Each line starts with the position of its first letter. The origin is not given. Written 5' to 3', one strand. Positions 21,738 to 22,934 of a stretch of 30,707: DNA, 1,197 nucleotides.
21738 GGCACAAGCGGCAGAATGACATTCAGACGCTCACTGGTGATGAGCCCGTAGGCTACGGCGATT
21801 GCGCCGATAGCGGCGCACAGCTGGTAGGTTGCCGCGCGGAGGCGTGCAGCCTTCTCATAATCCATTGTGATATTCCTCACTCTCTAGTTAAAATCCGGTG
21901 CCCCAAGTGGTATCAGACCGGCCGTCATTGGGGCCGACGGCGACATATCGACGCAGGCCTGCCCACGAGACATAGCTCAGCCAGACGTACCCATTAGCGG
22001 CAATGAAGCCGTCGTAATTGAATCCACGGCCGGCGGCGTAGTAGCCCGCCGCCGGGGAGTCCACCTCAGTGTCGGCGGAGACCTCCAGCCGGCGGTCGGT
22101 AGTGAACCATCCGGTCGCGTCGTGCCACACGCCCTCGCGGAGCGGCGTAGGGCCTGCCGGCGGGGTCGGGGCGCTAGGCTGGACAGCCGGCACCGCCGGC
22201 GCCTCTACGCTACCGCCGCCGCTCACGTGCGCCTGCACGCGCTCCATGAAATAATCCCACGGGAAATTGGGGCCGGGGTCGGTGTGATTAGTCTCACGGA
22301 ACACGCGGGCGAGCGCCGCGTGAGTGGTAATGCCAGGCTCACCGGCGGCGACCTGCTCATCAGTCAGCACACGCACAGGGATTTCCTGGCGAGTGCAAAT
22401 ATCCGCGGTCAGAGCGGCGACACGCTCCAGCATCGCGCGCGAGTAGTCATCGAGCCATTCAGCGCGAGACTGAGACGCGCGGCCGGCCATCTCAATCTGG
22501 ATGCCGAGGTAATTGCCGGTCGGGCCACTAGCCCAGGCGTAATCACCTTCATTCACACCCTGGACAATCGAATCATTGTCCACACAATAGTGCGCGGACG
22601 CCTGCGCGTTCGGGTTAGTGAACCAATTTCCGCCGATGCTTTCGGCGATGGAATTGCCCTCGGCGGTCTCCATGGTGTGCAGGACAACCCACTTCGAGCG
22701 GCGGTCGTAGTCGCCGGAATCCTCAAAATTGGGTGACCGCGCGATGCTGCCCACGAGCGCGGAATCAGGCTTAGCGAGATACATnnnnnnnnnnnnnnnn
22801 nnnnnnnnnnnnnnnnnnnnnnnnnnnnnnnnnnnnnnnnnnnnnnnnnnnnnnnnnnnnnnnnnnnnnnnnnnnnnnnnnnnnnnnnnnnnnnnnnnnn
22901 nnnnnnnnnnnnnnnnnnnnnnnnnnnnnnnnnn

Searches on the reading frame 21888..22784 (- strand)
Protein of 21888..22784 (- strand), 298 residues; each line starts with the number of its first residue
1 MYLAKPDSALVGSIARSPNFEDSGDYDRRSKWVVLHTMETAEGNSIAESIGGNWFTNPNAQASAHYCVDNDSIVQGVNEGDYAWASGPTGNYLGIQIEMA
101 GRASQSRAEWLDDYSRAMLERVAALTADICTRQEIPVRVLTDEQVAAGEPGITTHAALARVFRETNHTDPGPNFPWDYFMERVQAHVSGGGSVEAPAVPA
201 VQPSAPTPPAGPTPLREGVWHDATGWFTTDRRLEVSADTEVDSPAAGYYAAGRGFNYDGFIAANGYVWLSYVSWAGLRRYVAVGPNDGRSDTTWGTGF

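Call 12: search_protein_families(library=pfam, proteins=[window:21888-22784:-], max_evalue=0.01)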
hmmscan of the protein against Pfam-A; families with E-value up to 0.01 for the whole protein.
window:21888-22784:- (298 aa): 2 families
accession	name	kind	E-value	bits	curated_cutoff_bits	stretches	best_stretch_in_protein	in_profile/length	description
PF01510.30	Amidase_2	-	3.8e-17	63.3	26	1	28-172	3-131/131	N-acetylmuramoyl-L-alanine amidase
PF08460.16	SH3_5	-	1.2e-11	44.9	22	1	224-283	6-68/68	Bacterial SH3 domain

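Call 66: find_related_loci(query=A3, collection=genome_contigs, flank=10000)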
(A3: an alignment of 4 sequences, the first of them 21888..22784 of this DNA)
Query A3 (298 aa) in genome_contigs; peptide patterns used: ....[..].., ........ (x = any residue, [..] = any of these).
48 stretches matched a pattern, but none encodes a relative of the query by tblastn (E <= 1e-3).

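Call 68: search_dna_similar(query=window:21888-22784:-, collection=phages, mode=protein, max_rows=15)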
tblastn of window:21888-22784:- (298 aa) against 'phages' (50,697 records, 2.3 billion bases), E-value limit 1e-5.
Records with a match: 1069; places in all: 1069; records where one place covers at least 80% of the query: 0.
Best place of each record, by identity: <60% 1069.
By first word of the organism name: Mycobacterium 669; Propionibacterium 187; Gordonia 69; Cutibacterium 45; Rhodococcus 29; Streptococcus 23; Corynebacterium 13; Enterococcus 13; Arthrobacter 12; Nocardia 7; and 1 more.
By host as written in the record: Mycobacterium smegmatis mc2 155 474; Mycobacterium smegmatis mc#155 98; Propionibacterium acnes 97; Gordonia terrae 3612 50; Cutibacterium acnes 49; Propionibacterium acnes ATCC 6919 36; Mycobacterium smegmatis mc2155 23; Cutibacterium acnes ATCC 6919 18; and 102 more.
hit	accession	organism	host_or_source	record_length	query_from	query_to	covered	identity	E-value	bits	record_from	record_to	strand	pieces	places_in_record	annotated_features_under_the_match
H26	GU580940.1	Rhodococcus phage ReqiDocB7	Rhodococcus equi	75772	6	185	60%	37.1%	3e-20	97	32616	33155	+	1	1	LysA | putative holin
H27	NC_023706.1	Rhodococcus phage ReqiDocB7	Rhodococcus equi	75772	6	185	60%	37.1%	3e-20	97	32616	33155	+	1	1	endolysin | minor tail protein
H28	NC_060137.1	Gordonia phage Syleon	Gordonia terrae 3612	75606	8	189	61%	34.9%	3e-10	67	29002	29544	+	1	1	35: endolysin | 34: endolysin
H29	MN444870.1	Gordonia phage Syleon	Gordonia terrae 3612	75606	8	189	61%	34.9%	3e-10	67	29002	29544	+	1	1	35: lysin A, N-acetylmuramoyl-L-alanine amidase domain | 34: lysin A, protease C39 domain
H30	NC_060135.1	Gordonia Phage Sephiroth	Gordonia terrae 3612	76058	8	189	61%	34.9%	3e-10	67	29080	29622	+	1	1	35: endolysin | 34: endolysin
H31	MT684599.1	Gordonia Phage Sephiroth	Gordonia terrae 3612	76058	8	189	61%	34.9%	3e-10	67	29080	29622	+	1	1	35: lysin A, N-acetylmuramoyl-L-alanine amidase domain | 34: lysin A, protease C39 domain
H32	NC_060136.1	Gordonia phage Kudefre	Gordonia terrae 3612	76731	8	189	61%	34.9%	4e-10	66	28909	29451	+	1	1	34: endolysin | 33: endolysin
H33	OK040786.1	Gordonia phage Kudefre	Gordonia terrae 3612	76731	8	189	61%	34.9%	4e-10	66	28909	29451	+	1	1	34: lysin A, N-acetylmuramoyl-L-alanine amidase domain | 33: lysin A, protease C39 domain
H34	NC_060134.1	Gordonia phage Octobien14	Gordonia terrae 3612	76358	8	184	59%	35.8%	1e-10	68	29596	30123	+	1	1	36: endolysin | 35: endolysin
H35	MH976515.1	Gordonia phage Octobien14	Gordonia terrae 3612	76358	8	184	59%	35.8%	1e-10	68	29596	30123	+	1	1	36: lysin A, N-acetylmuramoyl-L-alanine amidase domain | 35: lysin A, protease C39 domain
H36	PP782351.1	Rhodococcus phage Perlina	Rhodococcus qingshengii S10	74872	17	189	58%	35.8%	3e-18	91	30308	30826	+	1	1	lysin A N-acetylmuramoyl-L-alanine amidase domain protein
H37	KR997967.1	Mycobacterium phage Pops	Mycobacterium smegmatis mc2155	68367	3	189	63%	32.8%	8e-12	71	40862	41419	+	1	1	lysin A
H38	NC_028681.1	Mycobacterium phage Pops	Mycobacterium smegmatis mc2155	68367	3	189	63%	32.8%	8e-12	71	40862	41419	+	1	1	endolysin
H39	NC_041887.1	Rhodococcus phage Weasels2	Rhodococcus erythropolis RIA 643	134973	17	189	58%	35.4%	4e-19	93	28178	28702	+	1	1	endolysin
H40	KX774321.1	Rhodococcus phage Weasels2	Rhodococcus erythropolis RIA 643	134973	17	189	58%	35.4%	4e-19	93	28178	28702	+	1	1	lysin A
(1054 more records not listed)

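Call 78: find_homologous_proteins(query=window:21888-22784:-, max_evalue=1e-10)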
Query window:21888-22784:- (298 aa): 468 proteins with E <= 1e-10 among 8000 candidates; the best 120 are listed.
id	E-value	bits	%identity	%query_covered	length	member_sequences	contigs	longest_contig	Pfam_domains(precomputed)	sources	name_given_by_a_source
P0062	5.1e-187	639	93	100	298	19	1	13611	PF08460.17,PF01510.31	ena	-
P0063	5.5e-185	632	92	100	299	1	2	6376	PF08460.17,PF01510.31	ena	-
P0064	8.8e-183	625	90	100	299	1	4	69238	PF08460.17,PF01510.31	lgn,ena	-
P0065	6.0e-181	619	91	100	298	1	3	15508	PF08460.17,PF01510.31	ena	-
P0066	6.7e-181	618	91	100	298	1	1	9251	PF08460.17,PF01510.31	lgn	-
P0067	6.8e-181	618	91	100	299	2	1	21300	PF08460.17,PF01510.31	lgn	-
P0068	9.7e-180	615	89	100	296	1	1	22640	PF08460.17,PF01510.31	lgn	-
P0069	1.8e-179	614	89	100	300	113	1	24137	PF08460.17,PF01510.31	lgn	-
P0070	3.4e-179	613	90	100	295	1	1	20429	PF08460.17,PF01510.31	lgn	-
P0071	5.6e-177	606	88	100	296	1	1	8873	PF08460.17,PF01510.31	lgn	-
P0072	2.1e-176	604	89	100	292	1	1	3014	PF01510.31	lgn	-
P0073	8.4e-176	602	88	100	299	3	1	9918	PF08460.17,PF01510.31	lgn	-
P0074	8.5e-176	602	88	100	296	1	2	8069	PF08460.17,PF01510.31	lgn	-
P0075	4.8e-175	599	86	100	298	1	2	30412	PF08460.17,PF01510.31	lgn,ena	-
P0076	1.6e-167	575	86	100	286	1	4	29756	PF08460.17,PF01510.31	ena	-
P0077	5.4e-152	524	78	100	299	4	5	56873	PF08460.17,PF01510.31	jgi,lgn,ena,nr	jgi:N-acetyl-anhydromuramyl-L-alanine amidase AmpD|nr:MAG TPA: Bifunctional autolysin [Caudoviricete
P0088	2.1e-129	449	68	100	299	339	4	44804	PF08460.17,PF01510.31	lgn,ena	-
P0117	2.3e-56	209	57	63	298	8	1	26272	PF01510.31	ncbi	-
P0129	2.7e-42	163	47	53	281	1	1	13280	PF01510.31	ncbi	-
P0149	3.4e-39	153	49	54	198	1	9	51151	PF01510.31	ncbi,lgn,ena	-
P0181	1.1e-36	145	48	56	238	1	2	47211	PF01510.31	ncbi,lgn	-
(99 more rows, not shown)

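Call 79: list_cluster_members(proteins=[P0117, P0129, P0149, P0181, P0077, P0011])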
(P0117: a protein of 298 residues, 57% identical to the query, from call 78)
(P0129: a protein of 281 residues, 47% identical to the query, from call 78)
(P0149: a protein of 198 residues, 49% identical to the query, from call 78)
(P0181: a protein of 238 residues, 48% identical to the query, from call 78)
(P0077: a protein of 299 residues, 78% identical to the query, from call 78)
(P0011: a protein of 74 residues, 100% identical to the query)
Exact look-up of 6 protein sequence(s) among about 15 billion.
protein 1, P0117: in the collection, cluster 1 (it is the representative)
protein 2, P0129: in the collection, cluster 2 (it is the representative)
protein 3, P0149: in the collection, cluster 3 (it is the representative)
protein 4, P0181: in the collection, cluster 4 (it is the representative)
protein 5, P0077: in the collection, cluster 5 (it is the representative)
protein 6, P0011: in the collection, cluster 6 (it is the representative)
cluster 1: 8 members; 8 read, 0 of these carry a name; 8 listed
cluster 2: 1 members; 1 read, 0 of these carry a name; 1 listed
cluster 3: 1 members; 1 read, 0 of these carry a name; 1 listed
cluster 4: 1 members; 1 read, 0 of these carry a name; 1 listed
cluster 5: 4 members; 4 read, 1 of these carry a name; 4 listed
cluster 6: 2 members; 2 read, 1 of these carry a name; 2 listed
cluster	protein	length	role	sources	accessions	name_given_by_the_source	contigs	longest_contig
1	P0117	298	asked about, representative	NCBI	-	-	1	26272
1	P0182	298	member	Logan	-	-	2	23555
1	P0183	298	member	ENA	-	-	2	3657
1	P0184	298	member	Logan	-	-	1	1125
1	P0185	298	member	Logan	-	-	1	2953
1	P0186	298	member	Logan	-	-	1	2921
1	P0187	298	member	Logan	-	-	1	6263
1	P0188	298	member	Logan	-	-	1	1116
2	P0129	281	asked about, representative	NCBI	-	-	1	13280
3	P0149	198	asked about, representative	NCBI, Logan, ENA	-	-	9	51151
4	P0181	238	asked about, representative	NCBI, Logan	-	-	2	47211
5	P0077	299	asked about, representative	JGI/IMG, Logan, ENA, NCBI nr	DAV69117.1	N-acetyl-anhydromuramyl-L-alanine amidase AmpD | MAG TPA: Bifunctional autolysin [Caudoviricetes sp.]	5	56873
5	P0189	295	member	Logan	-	-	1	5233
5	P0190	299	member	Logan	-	-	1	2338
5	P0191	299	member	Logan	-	-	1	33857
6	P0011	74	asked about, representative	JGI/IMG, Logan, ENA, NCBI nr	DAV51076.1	hypothetical protein | MAG TPA: hypothetical protein [Caudoviricetes sp.]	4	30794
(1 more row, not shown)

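Call 80: find_encoding_contigs(protein=P0077, flank=10000, max_places=2)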
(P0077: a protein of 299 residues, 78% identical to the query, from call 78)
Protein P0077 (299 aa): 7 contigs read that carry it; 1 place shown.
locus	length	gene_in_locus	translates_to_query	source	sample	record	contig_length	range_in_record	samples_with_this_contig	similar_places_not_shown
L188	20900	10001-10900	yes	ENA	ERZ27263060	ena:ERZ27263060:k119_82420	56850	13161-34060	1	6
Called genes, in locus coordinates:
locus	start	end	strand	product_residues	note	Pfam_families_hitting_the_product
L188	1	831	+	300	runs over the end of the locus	-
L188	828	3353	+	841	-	-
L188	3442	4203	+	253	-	-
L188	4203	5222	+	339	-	PF12138:Spherulin4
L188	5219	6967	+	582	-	PF12708:Pect-lyase_RHGA_epim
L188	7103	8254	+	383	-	-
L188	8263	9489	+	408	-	-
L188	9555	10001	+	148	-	-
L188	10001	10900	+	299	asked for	PF01510:Amidase_2, PF08460:SH3_5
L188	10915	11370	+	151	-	-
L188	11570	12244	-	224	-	PF11753:DUF3310 (weak)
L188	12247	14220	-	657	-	PF01612:DNA_pol_A_exo1 (weak), PF00476:DNA_pol_A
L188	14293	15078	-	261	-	PF10991:Enc34_ssDNA-bd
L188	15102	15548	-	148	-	PF10926:DUF2800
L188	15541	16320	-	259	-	PF10926:DUF2800, PF12705:PDDEXK_1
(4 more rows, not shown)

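Call 81: find_encoding_contigs(protein=P0088, flank=10000, max_places=2)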
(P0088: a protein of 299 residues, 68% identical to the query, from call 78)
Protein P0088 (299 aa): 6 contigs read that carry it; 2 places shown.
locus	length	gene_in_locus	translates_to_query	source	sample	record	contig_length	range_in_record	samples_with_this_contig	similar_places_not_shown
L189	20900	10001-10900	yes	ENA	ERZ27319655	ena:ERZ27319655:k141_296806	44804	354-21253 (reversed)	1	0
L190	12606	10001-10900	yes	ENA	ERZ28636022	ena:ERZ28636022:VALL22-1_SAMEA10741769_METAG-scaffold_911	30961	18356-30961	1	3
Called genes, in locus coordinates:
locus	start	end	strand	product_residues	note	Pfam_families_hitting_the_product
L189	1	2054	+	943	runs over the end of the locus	-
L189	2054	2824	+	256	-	-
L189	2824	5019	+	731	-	-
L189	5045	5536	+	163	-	-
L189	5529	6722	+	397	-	-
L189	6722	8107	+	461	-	-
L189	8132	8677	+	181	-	-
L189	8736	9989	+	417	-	PF12708:Pect-lyase_RHGA_epim, PF13229:Beta_helix (weak)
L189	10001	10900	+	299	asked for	PF01510:Amidase_2, PF08460:SH3_5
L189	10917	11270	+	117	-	-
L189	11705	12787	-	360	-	PF01595:CNNM, PF00571:CBS (weak)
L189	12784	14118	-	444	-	PF01595:CNNM, PF00571:CBS (faint), PF03471:CorC_HlyC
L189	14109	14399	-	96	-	-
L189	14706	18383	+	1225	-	-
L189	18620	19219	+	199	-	PF13472:Lipase_GDSL_2, PF04311:DUF459 (weak)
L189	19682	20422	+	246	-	PF04542:Sigma70_r2, PF22029:PhyR_sigma2 (weak), PF08281:Sigma70_r4_2, PF04545:Sigma70_r4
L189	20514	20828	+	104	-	PF13490:zf-HC2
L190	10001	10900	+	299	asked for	PF01510:Amidase_2, PF08460:SH3_5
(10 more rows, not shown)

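Call 82: find_encoding_contigs(protein=P0117, flank=10000, max_places=2)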
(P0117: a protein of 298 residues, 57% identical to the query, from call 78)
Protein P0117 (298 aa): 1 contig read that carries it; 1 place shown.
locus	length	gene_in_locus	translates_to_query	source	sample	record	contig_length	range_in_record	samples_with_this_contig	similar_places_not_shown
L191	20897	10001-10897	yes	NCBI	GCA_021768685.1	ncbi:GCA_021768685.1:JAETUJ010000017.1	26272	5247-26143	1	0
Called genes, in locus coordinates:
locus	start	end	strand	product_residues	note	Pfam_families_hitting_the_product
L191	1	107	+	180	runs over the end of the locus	-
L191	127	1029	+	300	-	PF05065:Phage_capsid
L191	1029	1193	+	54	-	-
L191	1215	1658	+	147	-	-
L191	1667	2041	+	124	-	PF19586:DUF6093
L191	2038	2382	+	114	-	PF04883:HK97-gp10_like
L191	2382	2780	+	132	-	-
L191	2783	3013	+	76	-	-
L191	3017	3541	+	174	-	PF25595:Phage_TTP_16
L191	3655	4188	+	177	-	-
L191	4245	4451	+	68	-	-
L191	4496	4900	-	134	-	PF01797:Y1_Tnp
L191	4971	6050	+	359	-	PF27234:MJ0013, PF01385:OrfB_IS605 (weak), PF07282:Cas12f1-like_TNB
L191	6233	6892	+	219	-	-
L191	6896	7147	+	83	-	-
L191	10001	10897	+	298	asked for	PF01510:Amidase_2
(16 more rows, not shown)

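Call 83: find_related_loci(query=L189:12784-14118:-, collection=genome_contigs, flank=10000)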
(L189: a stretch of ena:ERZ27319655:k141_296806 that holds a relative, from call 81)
Query L189:12784-14118:- (444 aa) in genome_contigs; peptide patterns used: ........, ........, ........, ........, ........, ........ (x = any residue, [..] = any of these).
229 stretches matched a pattern; 164 encode a relative of the query (tblastn E <= 1e-3); the best 80 are kept; 80 distinct loci.
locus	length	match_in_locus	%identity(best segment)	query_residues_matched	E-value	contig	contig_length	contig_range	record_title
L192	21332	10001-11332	99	1-444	0e+0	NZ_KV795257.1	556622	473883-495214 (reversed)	Rothia sp. HMSC078H08 Scaffold183, whole genome shotgun sequence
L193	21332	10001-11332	99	1-444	0e+0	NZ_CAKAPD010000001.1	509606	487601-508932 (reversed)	MAG: uncultured Rothia sp. isolate SRR15235663_bin.13_metaWRAP_v1.1_MAG, whole genome shotgun sequence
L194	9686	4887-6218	99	1-444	0e+0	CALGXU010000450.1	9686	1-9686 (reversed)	MAG TPA_asm: uncultured Rothia sp. isolate ERR1474584_bin.55_CONCOCT_v1.1_MAG genome assembly, contig: ERZ651103.459, wh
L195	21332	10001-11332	99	1-444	0e+0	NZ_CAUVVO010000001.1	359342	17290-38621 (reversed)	MAG: uncultured Rothia sp. isolate SRR15443020_bin.4_MetaWRAP_v1.3_MAG ERZ21787699.1, whole genome shotgun sequence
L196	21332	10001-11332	99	1-444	0e+0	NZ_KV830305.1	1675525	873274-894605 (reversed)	Rothia sp. HMSC061D12 Scaffold11, whole genome shotgun sequence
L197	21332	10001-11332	99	1-444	0e+0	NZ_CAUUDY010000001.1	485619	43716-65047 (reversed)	MAG: uncultured Rothia sp. isolate ERR10228869_bin.26_MetaWRAP_v1.3_MAG ERZ21659624.1, whole genome shotgun sequence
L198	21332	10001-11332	98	1-444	0e+0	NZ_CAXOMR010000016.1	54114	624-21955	Rothia mucilaginosa strain FFMG-307-4-21 isolate FFMG_307-4-21 FFMG_307-4-21.2:16, whole genome shotgun sequence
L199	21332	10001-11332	98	1-444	0e+0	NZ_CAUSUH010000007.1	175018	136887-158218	MAG: Rothia mucilaginosa isolate DRR247350_bin.8_MetaWRAP_v1.3_MAG ERZ14222122.9, whole genome shotgun sequence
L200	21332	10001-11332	98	1-444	0e+0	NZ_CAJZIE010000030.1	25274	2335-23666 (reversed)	MAG: uncultured Rothia sp. isolate ERR2764937_bin.2_metaWRAP_v1.1_MAG, whole genome shotgun sequence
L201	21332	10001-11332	98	1-444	0e+0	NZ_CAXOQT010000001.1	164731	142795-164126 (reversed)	Rothia mucilaginosa strain FFTB-35657 isolate FFTB_35657 FFTB_35657.1:1, whole genome shotgun sequence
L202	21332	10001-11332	98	1-444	0e+0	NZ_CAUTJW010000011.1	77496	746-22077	MAG: Rothia mucilaginosa isolate SRR17301050_bin.2_MetaWRAP_v1.3_MAG ERZ14209526.22, whole genome shotgun sequence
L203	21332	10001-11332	98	1-444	0e+0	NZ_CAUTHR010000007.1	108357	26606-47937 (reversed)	MAG: Rothia mucilaginosa isolate SRR17301065_bin.28_MetaWRAP_v1.3_MAG ERZ14209524.14, whole genome shotgun sequence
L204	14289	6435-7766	98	1-444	0e+0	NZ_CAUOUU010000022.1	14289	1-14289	MAG: uncultured Rothia sp. isolate SRR8290093_bin.6_MetaWRAP_v1.3_MAG ERZ14214072_712, whole genome shotgun sequence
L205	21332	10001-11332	97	1-444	0e+0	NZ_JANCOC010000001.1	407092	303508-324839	Rothia sp. P3C3.S176 c_000000000001, whole genome shotgun sequence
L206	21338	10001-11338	98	1-444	0e+0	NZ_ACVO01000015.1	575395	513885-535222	Rothia mucilaginosa ATCC 25296 contig00009, whole genome shotgun sequence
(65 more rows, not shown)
